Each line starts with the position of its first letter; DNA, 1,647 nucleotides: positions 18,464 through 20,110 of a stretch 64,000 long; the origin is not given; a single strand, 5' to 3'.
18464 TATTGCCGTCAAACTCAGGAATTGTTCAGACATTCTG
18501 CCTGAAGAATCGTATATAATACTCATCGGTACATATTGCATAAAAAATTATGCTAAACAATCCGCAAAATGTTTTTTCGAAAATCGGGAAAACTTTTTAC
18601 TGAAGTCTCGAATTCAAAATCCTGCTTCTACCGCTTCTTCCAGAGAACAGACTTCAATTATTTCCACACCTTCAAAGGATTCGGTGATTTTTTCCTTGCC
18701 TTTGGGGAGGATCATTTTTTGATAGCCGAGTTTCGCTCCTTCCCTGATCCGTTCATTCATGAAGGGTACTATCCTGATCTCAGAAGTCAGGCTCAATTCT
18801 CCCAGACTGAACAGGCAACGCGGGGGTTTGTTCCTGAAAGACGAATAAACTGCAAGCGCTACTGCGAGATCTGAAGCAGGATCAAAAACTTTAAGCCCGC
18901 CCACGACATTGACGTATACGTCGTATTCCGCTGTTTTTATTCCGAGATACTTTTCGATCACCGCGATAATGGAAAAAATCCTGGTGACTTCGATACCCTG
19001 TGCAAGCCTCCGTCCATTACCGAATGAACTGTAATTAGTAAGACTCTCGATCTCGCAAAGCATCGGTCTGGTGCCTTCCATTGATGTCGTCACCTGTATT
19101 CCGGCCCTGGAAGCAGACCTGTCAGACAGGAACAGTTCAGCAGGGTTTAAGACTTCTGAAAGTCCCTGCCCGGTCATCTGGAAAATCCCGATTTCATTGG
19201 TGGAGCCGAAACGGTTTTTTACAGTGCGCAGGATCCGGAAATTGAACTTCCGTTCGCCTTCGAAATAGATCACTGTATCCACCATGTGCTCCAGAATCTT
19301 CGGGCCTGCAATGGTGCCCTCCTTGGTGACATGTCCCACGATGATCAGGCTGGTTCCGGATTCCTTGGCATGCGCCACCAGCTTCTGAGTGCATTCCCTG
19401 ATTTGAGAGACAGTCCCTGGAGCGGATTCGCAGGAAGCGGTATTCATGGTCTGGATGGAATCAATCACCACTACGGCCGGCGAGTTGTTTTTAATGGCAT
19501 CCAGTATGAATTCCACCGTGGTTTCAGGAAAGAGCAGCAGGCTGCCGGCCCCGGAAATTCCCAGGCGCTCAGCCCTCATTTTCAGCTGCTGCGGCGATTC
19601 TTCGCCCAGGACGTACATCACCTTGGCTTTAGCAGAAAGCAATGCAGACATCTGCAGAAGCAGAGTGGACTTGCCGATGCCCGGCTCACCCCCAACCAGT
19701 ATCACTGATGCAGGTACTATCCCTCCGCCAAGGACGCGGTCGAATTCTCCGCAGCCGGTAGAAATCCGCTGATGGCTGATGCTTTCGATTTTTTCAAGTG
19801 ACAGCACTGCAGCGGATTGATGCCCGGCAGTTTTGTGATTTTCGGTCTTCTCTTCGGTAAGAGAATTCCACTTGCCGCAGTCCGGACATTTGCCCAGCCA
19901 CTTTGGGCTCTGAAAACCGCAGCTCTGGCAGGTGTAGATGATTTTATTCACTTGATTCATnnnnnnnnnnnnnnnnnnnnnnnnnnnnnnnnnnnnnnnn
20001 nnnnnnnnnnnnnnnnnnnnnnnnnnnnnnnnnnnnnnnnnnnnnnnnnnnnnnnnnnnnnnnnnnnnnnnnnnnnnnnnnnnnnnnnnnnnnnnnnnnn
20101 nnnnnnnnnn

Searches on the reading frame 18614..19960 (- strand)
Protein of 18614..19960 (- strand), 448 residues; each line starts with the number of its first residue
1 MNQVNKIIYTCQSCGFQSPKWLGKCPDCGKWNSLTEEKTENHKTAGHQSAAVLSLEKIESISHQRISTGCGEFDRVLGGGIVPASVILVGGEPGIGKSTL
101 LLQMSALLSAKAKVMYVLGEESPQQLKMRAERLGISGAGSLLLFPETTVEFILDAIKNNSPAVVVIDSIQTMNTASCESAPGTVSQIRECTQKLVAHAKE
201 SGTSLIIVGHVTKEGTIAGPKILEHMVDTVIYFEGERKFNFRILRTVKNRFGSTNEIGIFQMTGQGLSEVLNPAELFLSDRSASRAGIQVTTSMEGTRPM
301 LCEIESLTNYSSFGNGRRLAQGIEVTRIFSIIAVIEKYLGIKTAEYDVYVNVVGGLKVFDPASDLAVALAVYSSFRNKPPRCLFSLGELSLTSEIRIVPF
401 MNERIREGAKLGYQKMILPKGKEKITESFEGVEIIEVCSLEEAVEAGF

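Call 9: search_protein_families(library=ncbifam, proteins=[window:18614-19960:-], max_evalue=0.00001)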
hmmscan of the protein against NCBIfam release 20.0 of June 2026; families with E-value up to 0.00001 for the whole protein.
window:18614-19960:- (448 aa): 11 families
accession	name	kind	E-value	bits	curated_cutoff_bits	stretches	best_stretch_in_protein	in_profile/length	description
TIGR00416.1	sms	equivalog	4.4e-165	549.8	403.05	1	6-444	5-454/454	DNA repair protein RadA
TIGR02902.1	spore_lonB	equivalog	7.1e-16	57.9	723.3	1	329-445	410-528/531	ATP-dependent protease LonB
NF006799.0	PRK09302.1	equivalog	9.2e-16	57.5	408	1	54-176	243-379/515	circadian clock protein KaiC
TIGR02903.1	spore_lon_C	equivalog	1.9e-13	49.8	678.8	1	327-445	492-612/615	Lon family ATP-dependent protease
TIGR00764.1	lon_rel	equivalog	3.7e-10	39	516.6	1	323-446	462-591/608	ATP-dependent protease LonB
TIGR03881.1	KaiC_arch_4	hypoth_equivalog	4.2e-10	39.7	247.8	1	64-174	1-95/231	KaiC domain-containing protein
NF004723.0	PRK06067.1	subfamily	4.1e-09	36.3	194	1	62-133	12-84/243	flagellar accessory protein FlaH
TIGR03600.1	phage_DnaB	exception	6.4e-09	35.3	498.65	1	51-212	160-315/421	phage replicative helicase, DnaB family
TIGR03877.1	thermo_KaiC_1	hypoth_equivalog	4.1e-08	33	307.25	0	64-134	2-73/238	KaiC domain-containing protein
NF008755.0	PRK11788.1-3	equivalog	4.3e-07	29.6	430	1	6-41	351-386/388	lipopolysaccharide assembly protein LapB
TIGR02655.1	circ_KaiC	equivalog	3.3e-06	26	546.25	0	60-135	239-315/484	circadian clock protein KaiC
